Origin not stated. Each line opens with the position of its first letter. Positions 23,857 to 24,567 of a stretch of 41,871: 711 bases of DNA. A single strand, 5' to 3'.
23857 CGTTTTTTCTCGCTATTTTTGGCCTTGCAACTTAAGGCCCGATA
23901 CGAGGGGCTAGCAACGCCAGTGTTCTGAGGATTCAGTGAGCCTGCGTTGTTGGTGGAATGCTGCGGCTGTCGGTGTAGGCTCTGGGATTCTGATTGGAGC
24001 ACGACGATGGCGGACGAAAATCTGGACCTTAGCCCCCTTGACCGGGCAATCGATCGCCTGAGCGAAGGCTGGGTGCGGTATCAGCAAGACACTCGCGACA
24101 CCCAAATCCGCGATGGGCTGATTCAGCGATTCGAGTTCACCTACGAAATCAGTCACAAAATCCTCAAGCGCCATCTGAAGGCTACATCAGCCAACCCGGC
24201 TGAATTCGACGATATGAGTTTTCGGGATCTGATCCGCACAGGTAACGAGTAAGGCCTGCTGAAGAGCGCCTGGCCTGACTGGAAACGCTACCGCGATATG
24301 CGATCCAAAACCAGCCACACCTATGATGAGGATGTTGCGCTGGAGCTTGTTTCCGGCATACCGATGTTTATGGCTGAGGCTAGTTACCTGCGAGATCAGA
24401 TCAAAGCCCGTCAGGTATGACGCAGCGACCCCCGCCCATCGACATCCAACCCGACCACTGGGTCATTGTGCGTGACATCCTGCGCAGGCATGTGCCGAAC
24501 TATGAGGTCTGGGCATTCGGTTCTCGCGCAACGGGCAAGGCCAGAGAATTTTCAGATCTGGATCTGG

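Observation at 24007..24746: HEPN/MNT toxin-antitoxin pair whose toxin has one in-frame TAA just upstream of its Rx4HxY catalytic motif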

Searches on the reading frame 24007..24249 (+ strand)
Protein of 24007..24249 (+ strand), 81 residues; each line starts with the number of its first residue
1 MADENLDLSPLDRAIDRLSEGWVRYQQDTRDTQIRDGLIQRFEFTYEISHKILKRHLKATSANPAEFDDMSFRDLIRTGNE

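Call 5: search_protein_families(library=pfam, proteins=[window:24007-24249:+], max_evalue=0.01)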
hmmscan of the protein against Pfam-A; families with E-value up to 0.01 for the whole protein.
window:24007-24249:+ (81 aa): 1 family
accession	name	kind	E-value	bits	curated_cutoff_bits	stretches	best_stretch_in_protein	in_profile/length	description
PF08780.16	NTase_sub_bind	-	5.8e-17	62.3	31.8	1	7-80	2-72/126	Nucleotidyltransferase substrate binding protein like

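Call 14: list_cluster_members(proteins=[window:24007-24249:+, window:23947-24249:+, window:24417-24743:+, window:24298-24417:+])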
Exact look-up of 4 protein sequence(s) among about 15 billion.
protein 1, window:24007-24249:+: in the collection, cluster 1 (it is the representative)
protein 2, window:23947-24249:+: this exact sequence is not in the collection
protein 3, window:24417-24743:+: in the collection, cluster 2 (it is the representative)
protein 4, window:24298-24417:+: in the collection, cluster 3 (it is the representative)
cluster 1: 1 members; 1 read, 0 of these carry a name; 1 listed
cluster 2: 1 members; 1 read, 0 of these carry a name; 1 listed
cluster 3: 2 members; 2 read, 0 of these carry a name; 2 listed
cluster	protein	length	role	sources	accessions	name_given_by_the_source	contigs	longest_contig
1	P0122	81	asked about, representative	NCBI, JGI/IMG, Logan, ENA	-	-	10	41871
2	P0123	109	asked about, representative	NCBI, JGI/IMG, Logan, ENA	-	-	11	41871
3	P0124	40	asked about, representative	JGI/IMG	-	-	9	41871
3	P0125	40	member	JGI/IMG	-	-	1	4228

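Call 16: find_encoding_contigs(protein=P0123, flank=1500, max_places=10)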
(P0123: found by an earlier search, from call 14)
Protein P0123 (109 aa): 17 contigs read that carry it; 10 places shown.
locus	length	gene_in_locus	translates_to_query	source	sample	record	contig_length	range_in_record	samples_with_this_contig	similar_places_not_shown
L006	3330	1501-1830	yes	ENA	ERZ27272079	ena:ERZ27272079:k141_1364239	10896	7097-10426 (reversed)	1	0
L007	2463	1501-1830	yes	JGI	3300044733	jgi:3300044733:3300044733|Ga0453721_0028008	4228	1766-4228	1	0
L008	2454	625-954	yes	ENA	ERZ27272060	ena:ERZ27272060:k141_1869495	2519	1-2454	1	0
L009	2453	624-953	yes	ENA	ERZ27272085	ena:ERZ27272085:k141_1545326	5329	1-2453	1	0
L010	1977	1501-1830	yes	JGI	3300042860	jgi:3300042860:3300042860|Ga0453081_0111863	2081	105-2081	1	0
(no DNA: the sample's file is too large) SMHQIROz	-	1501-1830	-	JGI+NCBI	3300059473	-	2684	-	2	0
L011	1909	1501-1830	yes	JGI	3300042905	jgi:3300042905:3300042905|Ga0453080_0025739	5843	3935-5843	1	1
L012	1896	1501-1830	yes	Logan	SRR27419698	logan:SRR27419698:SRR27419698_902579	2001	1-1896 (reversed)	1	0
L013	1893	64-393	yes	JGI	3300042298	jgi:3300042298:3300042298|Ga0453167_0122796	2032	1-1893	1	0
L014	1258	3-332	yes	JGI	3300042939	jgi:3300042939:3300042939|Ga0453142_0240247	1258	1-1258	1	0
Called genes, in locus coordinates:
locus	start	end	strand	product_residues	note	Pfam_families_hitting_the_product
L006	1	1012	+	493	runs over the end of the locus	?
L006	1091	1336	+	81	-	PF08780:NTase_sub_bind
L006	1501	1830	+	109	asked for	PF22600:MTPAP-like_central (weak), PF01909:NTP_transf_2, PF18765:Polbeta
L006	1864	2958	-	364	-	PF01926:MMR_HSR1, PF02421:FeoB_N, PF06071:YchF-GTPase_C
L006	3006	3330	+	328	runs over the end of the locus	PF06189:5-nucleotidase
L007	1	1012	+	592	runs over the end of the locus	PF07992:Pyr_redox_2, PF13738:Pyr_redox_3, PF00743:FMO-like, PF13434:Lys_Orn_oxgnase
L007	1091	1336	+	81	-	PF08780:NTase_sub_bind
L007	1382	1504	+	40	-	PF08780:NTase_sub_bind (weak)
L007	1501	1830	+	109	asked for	PF22600:MTPAP-like_central (weak), PF01909:NTP_transf_2, PF18765:Polbeta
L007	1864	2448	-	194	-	PF06071:YchF-GTPase_C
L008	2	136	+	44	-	?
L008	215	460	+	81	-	PF08780:NTase_sub_bind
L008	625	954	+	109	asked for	PF22600:MTPAP-like_central (weak), PF01909:NTP_transf_2, PF18765:Polbeta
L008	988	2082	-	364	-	PF01926:MMR_HSR1, PF02421:FeoB_N, PF06071:YchF-GTPase_C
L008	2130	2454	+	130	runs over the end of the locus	?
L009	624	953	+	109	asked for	PF22600:MTPAP-like_central (weak), PF01909:NTP_transf_2, PF18765:Polbeta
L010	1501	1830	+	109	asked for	PF22600:MTPAP-like_central (weak), PF01909:NTP_transf_2, PF18765:Polbeta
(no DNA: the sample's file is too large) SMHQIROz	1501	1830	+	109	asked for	PF22600:MTPAP-like_central (weak), PF01909:NTP_transf_2, PF18765:Polbeta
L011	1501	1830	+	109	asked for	PF22600:MTPAP-like_central (weak), PF01909:NTP_transf_2, PF18765:Polbeta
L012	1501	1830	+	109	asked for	PF22600:MTPAP-like_central (weak), PF01909:NTP_transf_2, PF18765:Polbeta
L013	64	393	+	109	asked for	PF22600:MTPAP-like_central (weak), PF01909:NTP_transf_2, PF18765:Polbeta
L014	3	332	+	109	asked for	PF22600:MTPAP-like_central (weak), PF01909:NTP_transf_2, PF18765:Polbeta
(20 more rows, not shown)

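Call 17: find_encoding_contigs(protein=P0125, flank=2500, max_places=4)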
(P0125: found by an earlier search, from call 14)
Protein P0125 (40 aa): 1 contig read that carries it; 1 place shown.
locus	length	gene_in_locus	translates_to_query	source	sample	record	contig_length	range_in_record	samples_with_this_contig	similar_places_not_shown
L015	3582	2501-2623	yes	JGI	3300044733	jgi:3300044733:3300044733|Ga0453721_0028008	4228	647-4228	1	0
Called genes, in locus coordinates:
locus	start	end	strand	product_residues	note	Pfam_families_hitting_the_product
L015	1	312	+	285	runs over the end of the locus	PF05721:PhyH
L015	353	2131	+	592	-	PF07992:Pyr_redox_2, PF13738:Pyr_redox_3, PF00743:FMO-like, PF13434:Lys_Orn_oxgnase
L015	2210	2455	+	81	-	PF08780:NTase_sub_bind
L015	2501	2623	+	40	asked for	PF08780:NTase_sub_bind (weak)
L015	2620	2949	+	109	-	PF22600:MTPAP-like_central (weak), PF01909:NTP_transf_2, PF18765:Polbeta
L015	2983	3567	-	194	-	PF06071:YchF-GTPase_C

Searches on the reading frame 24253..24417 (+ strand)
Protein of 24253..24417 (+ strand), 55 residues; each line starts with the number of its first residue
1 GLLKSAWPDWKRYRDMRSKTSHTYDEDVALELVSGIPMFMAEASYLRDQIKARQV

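Call 5: search_protein_families(library=pfam, proteins=[window:24253-24417:+], max_evalue=0.01)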
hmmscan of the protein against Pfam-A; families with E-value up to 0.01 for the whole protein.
window:24253-24417:+ (55 aa): 1 family
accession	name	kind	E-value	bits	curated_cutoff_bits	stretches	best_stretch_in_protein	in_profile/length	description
PF08780.16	NTase_sub_bind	-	1.3e-09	38.5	31.8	1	9-51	82-125/126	Nucleotidyltransferase substrate binding protein like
